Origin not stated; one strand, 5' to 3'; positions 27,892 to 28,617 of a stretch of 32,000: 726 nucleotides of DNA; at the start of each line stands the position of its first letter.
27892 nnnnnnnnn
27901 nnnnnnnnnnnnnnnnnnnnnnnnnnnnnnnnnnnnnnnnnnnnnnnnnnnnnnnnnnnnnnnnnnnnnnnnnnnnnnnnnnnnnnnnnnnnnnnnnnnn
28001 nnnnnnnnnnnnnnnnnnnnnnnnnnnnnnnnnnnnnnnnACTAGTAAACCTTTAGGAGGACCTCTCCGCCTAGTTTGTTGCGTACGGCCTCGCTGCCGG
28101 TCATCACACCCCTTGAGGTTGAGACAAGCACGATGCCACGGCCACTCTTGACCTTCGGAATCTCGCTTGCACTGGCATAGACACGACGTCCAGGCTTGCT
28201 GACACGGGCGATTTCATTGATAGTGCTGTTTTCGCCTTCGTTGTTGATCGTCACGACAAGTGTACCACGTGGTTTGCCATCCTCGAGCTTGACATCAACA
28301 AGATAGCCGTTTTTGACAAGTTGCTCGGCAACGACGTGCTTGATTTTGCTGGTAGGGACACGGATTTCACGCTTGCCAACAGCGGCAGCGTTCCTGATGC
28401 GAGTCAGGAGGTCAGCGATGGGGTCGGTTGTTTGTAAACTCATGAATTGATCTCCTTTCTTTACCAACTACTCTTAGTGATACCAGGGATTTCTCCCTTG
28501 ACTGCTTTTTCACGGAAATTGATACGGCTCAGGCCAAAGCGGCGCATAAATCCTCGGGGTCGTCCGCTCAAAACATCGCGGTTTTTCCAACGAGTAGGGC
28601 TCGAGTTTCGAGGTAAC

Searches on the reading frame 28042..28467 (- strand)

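Call 76: search_protein_families(library=pfam, proteins=[window:28042-28467:-], max_evalue=0.01)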
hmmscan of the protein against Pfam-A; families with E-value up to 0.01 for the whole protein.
window:28042-28467:- (141 aa): 1 family
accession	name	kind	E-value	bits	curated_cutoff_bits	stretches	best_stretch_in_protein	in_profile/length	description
PF00410.24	Ribosomal_S8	-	4.3e-38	130.6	24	1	15-141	1-126/126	Ribosomal protein S8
